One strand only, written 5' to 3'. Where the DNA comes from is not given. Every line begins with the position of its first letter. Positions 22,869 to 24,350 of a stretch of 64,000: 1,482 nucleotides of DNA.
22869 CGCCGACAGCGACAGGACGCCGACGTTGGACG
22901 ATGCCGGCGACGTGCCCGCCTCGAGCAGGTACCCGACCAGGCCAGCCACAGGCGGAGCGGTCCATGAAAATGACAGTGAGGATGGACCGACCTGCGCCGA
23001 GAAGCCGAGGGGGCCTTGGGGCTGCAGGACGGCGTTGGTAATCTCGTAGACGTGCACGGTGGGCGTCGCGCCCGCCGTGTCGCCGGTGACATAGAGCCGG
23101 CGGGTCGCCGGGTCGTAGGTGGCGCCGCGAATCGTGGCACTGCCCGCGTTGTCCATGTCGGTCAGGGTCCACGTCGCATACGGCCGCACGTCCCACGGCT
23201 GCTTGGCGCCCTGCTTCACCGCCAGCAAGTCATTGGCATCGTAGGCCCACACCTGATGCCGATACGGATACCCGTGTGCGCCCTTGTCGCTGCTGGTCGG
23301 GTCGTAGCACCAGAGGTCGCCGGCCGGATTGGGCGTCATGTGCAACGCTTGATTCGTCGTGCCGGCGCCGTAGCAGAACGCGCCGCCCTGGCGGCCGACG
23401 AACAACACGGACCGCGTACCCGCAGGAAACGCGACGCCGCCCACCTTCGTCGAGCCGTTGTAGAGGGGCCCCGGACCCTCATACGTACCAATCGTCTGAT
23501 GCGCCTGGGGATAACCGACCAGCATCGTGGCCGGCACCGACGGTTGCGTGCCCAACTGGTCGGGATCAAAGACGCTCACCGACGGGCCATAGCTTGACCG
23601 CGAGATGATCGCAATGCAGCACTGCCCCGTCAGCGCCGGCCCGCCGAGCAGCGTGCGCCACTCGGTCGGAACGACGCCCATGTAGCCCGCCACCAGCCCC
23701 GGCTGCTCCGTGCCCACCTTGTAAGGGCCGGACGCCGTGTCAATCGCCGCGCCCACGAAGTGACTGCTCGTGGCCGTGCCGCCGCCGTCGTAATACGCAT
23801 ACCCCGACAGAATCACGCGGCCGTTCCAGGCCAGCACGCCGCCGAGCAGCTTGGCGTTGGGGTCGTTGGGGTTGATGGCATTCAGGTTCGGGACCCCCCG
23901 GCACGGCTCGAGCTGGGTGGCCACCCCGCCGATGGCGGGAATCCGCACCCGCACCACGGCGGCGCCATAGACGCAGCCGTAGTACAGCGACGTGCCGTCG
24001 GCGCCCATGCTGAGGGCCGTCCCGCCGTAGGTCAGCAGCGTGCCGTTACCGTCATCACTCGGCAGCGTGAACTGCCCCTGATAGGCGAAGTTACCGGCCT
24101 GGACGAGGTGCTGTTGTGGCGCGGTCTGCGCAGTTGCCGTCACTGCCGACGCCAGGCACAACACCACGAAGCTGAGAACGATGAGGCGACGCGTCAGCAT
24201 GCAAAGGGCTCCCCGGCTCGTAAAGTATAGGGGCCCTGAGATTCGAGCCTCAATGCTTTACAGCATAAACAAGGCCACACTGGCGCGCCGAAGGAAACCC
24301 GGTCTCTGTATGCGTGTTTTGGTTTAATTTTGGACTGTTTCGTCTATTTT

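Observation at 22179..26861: Tandem paralogous secreted proteins with a ~370-aa near-identical domain of unknown function inside the EPS island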

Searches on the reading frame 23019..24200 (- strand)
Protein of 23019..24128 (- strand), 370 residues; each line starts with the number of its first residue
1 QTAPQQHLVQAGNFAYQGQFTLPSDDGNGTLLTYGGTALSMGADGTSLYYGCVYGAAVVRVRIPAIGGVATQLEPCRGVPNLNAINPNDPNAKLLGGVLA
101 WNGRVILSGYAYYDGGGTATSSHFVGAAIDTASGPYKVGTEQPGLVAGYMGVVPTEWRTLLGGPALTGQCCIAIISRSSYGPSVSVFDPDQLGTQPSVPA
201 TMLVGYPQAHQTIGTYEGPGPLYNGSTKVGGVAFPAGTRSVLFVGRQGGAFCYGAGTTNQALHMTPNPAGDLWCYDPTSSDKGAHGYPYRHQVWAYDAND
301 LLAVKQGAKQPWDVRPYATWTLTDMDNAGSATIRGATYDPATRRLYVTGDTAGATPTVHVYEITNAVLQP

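Call 8: find_homologous_proteins(query=window:23019-24128:-)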
Query seq(370 aa) (370 aa): 925 proteins with E <= 0.001 among 8000 candidates; the best 120 are listed.
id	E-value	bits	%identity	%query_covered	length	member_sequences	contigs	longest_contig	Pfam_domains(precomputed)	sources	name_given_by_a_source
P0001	8.1e-190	649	78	97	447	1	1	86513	-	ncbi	-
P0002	3.1e-152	525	61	100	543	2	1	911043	PF11617.14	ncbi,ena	-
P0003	2.3e-149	516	63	97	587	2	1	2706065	-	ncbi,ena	-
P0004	4.5e-147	508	60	98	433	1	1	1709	-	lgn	-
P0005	2.6e-146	506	63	96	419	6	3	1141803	-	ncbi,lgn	-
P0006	3.2e-146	505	59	97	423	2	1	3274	-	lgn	-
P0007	2.3e-145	503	59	100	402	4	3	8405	-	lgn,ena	-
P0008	2.8e-144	499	62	98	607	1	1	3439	-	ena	-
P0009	3.6e-144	499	61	96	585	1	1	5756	-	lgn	-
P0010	3.0e-143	496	58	97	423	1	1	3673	-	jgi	jgi:hypothetical protein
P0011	3.0e-143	496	60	96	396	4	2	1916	-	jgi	jgi:hypothetical protein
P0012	1.0e-141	491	60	96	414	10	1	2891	-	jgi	jgi:hypothetical protein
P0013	3.8e-141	489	60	96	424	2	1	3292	-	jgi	jgi:hypothetical protein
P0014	1.2e-140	487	60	95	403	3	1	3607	-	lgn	-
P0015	2.3e-140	486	59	97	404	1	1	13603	-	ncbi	-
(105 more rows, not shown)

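Call 13: search_solved_structures(query=A1, max_evalue=10, show_alignments=2)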
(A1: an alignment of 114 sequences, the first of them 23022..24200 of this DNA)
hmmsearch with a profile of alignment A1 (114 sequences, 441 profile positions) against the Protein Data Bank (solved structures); distinct sequences matched with E-value up to 10: 0.

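Call 22: predict_structure(alignment_id=A1)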
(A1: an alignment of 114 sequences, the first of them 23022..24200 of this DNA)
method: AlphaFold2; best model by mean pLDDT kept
length: 393 residues; sequences in the alignment: 114
mean_pLDDT: 93.6   pTM: 0.91
mean pLDDT of the five models: 93.6, 93.4, 91.9, 91.6, 91.2
residues with pLDDT >= 90: 340; 70-90: 27; 50-70: 25; < 50: 1
segments of 3 or more residues with pLDDT < 50: none
pLDDT, mean of each block of 10 residues (from residue 1): 59 66 82 98 98 95 97 95 98 98 97 94 98 93 96 98 95 97 98 80 91 98 98 94 91 97 98 96 98 98 96 97 98 98 96 93 98 94 97 73
secondary structure, 60 per line:
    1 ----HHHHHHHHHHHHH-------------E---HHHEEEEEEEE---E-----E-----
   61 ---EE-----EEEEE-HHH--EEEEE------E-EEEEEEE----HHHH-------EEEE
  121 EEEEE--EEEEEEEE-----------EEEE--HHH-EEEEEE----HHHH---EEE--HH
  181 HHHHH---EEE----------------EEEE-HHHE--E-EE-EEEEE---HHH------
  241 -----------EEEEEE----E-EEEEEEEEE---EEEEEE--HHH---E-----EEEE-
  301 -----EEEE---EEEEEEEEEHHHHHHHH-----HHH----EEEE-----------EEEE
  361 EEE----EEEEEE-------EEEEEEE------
elements in order: H5-17 E38-45 E71-75 E82-86 E95-101 H106-109 E117-125 E128-135 E147-150 E157-162 H167-170 E174-176 H179-185 E189-191 E208-211 E224-228 E252-257 E264-272 E276-281 E296-299 E306-309 E313-321 H322-329 E342-345 E357-363 E368-373 E381-387

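Call 24: fold_search(model_id=the predicted structure, library=pdb)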
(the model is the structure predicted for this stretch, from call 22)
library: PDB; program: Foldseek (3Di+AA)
matches with E <= 10: 991; with E <= 0.001: 142
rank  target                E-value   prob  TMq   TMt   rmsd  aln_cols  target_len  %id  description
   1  6zqa_UR               5.7e-07  1.00  0.30  0.26  15.6       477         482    8  Cryo-EM structure of the 90S pre-ribosome from Saccharomyces cerevisiae, state A (Poly-Ala) (released 2020-09-23)
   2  5d9b                  1.0e-06  1.00  0.36  0.43   8.0       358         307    8  Luciferin-regenerating enzyme solved by SIRAS using XFEL (refined against native data) (released 2015-09-23)
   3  5d9d                  2.9e-06  1.00  0.37  0.45  11.3       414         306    7  Luciferin-regenerating enzyme solved by SAD using synchrotron radiation at room temperature (released 2015-09-23)
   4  8bd7_S                5.1e-06  1.00  0.33  0.14  14.5       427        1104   10  IFTB1 subcomplex of anterograde Intraflagellar transport trains (Chlamydomonas reinhardtii) (released 2023-01-11)
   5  7mq8_LS               8.4e-06  1.00  0.35  0.31  14.6       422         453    8  Cryo-EM structure of the human SSU processome, state pre-A1 (released 2021-09-22)
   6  8oue_K                1.0e-05  1.00  0.31  0.34  13.5       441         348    8  The H/ACA RNP lobe of human telomerase with the dyskerin thumb loop in a semi-closed conformation (released 2024-01-31)
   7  2dg0_A                1.4e-05  1.00  0.37  0.44  13.4       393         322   10  Crystal structure of Drp35, a 35kDa drug responsive protein from Staphylococcus aureus (released 2006-12-12)
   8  3taw                  1.5e-05  1.00  0.42  0.46  13.0       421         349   11  Crystal structure of a putative glycoside hydrolase (BDI_3141) from Parabacteroides distasonis ATCC 8503 at 1.70 A resol (released 2011-08-24)
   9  2dg0_B                1.6e-05  1.00  0.38  0.45  13.4       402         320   10  Crystal structure of Drp35, a 35kDa drug responsive protein from Staphylococcus aureus (released 2006-12-12)
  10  2dso_A                1.6e-05  1.00  0.35  0.41  14.0       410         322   10  Crystal structure of D138N mutant of Drp35, a 35kDa drug responsive protein from Staphylococcus aureus (released 2006-12-12)
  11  4onz                  1.8e-05  1.00  0.41  0.46  10.5       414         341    9  Crystal structure of a putative glycoside hydrolase (BACOVA_02161) from Bacteroides ovatus ATCC 8483 at 1.85 A resolutio (released 2014-02-26)
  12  2dso_C                2.1e-05  1.00  0.36  0.42  14.4       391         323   10  Crystal structure of D138N mutant of Drp35, a 35kDa drug responsive protein from Staphylococcus aureus (released 2006-12-12)
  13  9n73_LS               2.2e-05  1.00  0.32  0.29  14.9       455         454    9  SSU processome maturation and disassembly, State G (released 2025-10-29)
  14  2dso_D                2.4e-05  1.00  0.36  0.42  13.7       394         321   10  Crystal structure of D138N mutant of Drp35, a 35kDa drug responsive protein from Staphylococcus aureus (released 2006-12-12)
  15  2dso_F                2.6e-05  1.00  0.36  0.42  13.9       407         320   10  Crystal structure of D138N mutant of Drp35, a 35kDa drug responsive protein from Staphylococcus aureus (released 2006-12-12)
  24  5a7v_A                6.0e-05  1.00  0.41  0.43  12.4       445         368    7  The GH130 family of mannoside phosphorylases contains glycoside hydrolases that target beta-1,2 mannosidic linkages in (released 2015-08-26)
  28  3qc2_B                7.5e-05  1.00  0.44  0.47  10.1       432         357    8  Crystal structure of a glycosyl hydrolase (BACOVA_03624) from Bacteroides ovatus at 2.30 A resolution (released 2011-02-09)
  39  5c0p                  1.0e-04  1.00  0.44  0.57   7.2       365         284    9  The crystal structure of endo-arabinase from Bacteroides thetaiotaomicron VPI-5482 (released 2015-07-01)
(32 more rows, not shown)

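Call 25: search_protein_representatives(alignment_id=A1)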
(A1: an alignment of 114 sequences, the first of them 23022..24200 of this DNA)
Query: 114 sequences, 441 profile positions. Proteins with E-value up to 0.001 (for the whole library): 3779; up to 1e-10: 2785; up to 1e-30: 1620. The best 150 are listed.
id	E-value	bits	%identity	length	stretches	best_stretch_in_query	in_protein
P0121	7.6e-245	829.0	-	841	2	10-409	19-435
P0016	1.3e-176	604.1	-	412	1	9-404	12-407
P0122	2.2e-175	600.1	-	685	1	13-411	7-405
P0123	2.5e-173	593.4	-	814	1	20-408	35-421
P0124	7.2e-172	588.5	-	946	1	13-414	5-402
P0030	3.2e-164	563.3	-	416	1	16-406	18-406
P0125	1.7e-162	557.6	-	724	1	13-414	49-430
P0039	3.7e-161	553.3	-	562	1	9-411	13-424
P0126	9.6e-159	545.3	-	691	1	23-410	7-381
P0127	1.0e-158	545.2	-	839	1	13-414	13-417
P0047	6.4e-157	539.3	-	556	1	9-415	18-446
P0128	1.4e-156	538.2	-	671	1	24-415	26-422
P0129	3.4e-156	536.9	-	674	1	9-408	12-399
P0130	1.8e-155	534.5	-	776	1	10-406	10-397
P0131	6.5e-155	532.7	-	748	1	15-411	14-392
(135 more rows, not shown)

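Call 26: find_related_loci(query=A1, collection=genome_contigs, flank=10000)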
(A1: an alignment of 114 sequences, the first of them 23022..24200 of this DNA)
Query A1 (393 aa) in genome_contigs; peptide patterns used: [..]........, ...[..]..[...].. (x = any residue, [..] = any of these).
183 stretches matched a pattern; 164 encode a relative of the query (tblastn E <= 1e-3); the best 80 are kept; 77 distinct loci.
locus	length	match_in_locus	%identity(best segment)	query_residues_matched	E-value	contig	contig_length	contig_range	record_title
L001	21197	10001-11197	70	1-393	3e-179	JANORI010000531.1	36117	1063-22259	MAG: Acidobacteriota bacterium isolate VAR_4_metabat_203_sub VAR_4_k141_1717801, whole genome shotgun sequence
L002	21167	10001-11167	64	2-393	2e-165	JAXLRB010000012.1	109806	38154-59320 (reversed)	MAG: Vicinamibacterales bacterium isolate STL-ACI18 C3.94.fa-12, whole genome shotgun sequence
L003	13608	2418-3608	64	4-393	1e-163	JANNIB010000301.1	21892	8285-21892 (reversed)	MAG: Acidobacteriota bacterium isolate SOY_6_C_metabat_167_sub SOY_6_C_k141_2892436, whole genome shotgun sequence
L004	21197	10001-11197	61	1-392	4e-161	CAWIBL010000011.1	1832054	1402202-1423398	MAG: uncultured Acidobacteriota bacterium isolate MFD01275.bin.2.18 genome assembly, contig: contig_3944, whole genome s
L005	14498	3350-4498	63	6-387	5e-161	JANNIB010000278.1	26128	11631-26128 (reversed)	MAG: Acidobacteriota bacterium isolate SOY_6_C_metabat_167_sub SOY_6_C_k141_3888182, whole genome shotgun sequence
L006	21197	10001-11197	59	1-392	1e-158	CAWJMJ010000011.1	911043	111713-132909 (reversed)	MAG: uncultured Acidobacteriota bacterium isolate MFD02581.bin.2.172 genome assembly, contig: contig_30962, whole genome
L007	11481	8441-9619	58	3-387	6e-146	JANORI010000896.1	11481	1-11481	MAG: Acidobacteriota bacterium isolate VAR_4_metabat_203_sub VAR_4_k141_2372771, whole genome shotgun sequence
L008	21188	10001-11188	58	2-393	2e-145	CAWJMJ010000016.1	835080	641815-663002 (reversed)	MAG: uncultured Acidobacteriota bacterium isolate MFD02581.bin.2.172 genome assembly, contig: contig_81615, whole genome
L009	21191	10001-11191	56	2-387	4e-145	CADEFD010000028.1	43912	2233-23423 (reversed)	MAG: uncultured Acidobacteria bacterium isolate Acidobacteria sp. RBC068 genome assembly, contig: MAG068_28, whole genom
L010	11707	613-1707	59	33-391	7e-144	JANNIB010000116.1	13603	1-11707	MAG: Acidobacteriota bacterium isolate SOY_6_C_metabat_167_sub SOY_6_C_k141_4440278, whole genome shotgun sequence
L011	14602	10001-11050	60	37-388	4e-142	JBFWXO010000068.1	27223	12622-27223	MAG: Vicinamibacterales bacterium isolate CA_2019_TPBS_142 NODE_8690_length_27223_cov_6.180433_TPBS, whole genome shotgu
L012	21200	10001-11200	61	1-393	2e-151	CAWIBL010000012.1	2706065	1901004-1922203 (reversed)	MAG: uncultured Acidobacteriota bacterium isolate MFD01275.bin.2.18 genome assembly, contig: contig_4361, whole genome s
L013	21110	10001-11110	57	20-391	1e-133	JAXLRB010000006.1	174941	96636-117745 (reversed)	MAG: Vicinamibacterales bacterium isolate STL-ACI18 C3.94.fa-6, whole genome shotgun sequence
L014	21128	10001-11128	55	22-389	2e-133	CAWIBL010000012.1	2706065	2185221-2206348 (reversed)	MAG: uncultured Acidobacteriota bacterium isolate MFD01275.bin.2.18 genome assembly, contig: contig_4361, whole genome s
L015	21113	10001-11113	57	29-393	2e-141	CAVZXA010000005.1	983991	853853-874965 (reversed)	MAG: uncultured Acidobacteriota bacterium isolate MFD04651.bin.2.95 genome assembly, contig: contig_2791, whole genome s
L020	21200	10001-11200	44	5-389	3e-103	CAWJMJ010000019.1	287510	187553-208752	MAG: uncultured Acidobacteriota bacterium isolate MFD02581.bin.2.172 genome assembly, contig: contig_95140, whole genome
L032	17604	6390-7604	43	5-387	7e-92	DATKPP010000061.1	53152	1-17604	MAG TPA_asm: Steroidobacteraceae bacterium isolate SMAG_U14794 k141_3693328, whole genome shotgun sequence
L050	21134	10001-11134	46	10-387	2e-85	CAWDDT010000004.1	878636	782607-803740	MAG: uncultured bacterium isolate MFD05684.bin.2.275 genome assembly, contig: contig_35379, whole genome shotgun sequenc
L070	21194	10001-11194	40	4-390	6e-81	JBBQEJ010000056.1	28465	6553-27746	MAG: Vicinamibacterales bacterium isolate Co_metawrap_1112 Cmw_1112_k141_17246380_length_28465_cov_13.0000, whole genome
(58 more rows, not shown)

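Call 28: find_encoding_contigs(protein=P0001, flank=10000, max_places=4)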
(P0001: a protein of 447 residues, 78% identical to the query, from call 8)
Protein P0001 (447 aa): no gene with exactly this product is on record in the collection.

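Call 30: find_encoding_contigs(protein=P0005, flank=10000, max_places=4)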
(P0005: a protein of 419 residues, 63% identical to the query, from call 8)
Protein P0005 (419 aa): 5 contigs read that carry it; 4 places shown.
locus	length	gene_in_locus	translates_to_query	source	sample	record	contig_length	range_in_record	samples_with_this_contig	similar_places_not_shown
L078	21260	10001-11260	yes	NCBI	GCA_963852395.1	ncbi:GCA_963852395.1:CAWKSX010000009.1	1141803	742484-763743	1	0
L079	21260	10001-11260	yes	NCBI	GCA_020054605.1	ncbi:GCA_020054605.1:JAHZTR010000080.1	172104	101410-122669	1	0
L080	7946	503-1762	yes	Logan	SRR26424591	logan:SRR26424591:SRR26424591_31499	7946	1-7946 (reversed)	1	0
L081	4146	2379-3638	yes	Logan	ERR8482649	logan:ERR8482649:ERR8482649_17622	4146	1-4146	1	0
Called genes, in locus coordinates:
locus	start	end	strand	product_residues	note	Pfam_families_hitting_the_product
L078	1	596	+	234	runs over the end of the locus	-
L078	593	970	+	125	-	PF07366:SnoaL (weak), PF12680:SnoaL_2 (weak)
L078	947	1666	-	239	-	-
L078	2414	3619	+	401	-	-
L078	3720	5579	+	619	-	PF13205:Big_5, PF26342:TP_1001_2nd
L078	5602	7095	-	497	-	PF01425:Amidase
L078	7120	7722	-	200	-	PF00149:Metallophos (faint), PF12850:Metallophos_2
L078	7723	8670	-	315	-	PF12625:Arabinose_bd, PF12833:HTH_18, PF00165:HTH_AraC (weak)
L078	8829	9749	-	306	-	PF12625:Arabinose_bd, PF12833:HTH_18, PF00165:HTH_AraC (weak)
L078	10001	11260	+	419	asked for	-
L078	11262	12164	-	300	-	-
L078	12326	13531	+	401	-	-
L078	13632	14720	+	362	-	-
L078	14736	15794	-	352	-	-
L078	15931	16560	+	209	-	PF02798:GST_N (weak), PF13417:GST_N_3, PF13409:GST_N_2, PF00043:GST_C, PF14497:GST_C_3 (weak), PF13410:GST_C_2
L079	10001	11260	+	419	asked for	-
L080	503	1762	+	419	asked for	-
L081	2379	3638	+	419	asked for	-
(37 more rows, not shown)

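Call 34: search_protein_families(library=pfam, alignment_id=A3, max_evalue=0.0001)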
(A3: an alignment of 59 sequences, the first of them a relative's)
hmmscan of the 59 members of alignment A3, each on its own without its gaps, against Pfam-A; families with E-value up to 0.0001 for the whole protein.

A. member 1, P0121 (841 aa): 0 families

B. families by the number of members that match (of 59 scanned): 40 families (the first 25 are shown)
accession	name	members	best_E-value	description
PF17957.7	Big_7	15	2.6e-72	Bacterial Ig domain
PF00041.27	fn3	14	1.4e-20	Fibronectin type III domain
PF19077.6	Big_13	8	4.4e-10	Bacterial Ig-like domain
PF07495.19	Y_Y_Y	5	3.7e-12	Y_Y_Y domain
PF00801.26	PKD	5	2.5e-08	PKD domain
PF06832.18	BiPBP_C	4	1.1e-10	Penicillin-Binding Protein C-terminus Family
PF16656.11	Pur_ac_phosph_N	4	9.9e-09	Purple acid Phosphatase, N-terminal domain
PF13385.13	Laminin_G_3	3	1.6e-32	Concanavalin A-like lectin/glucanases superfamily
PF18981.6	InlK_D3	3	5.8e-09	Internalin K domain (D3/D4)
PF13229.12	Beta_helix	3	2.3e-08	Right handed beta helix region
PF16640.11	Big_3_5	2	5.1e-52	Bacterial Ig-like domain (group 3)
PF17963.7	Big_9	2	5.3e-30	Bacterial Ig domain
PF17892.7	Cadherin_5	2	5.2e-25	Cadherin-like domain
PF01471.23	PG_binding_1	2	2.8e-18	Putative peptidoglycan binding domain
PF17803.7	Cadherin_4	2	3e-18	Bacterial cadherin-like domain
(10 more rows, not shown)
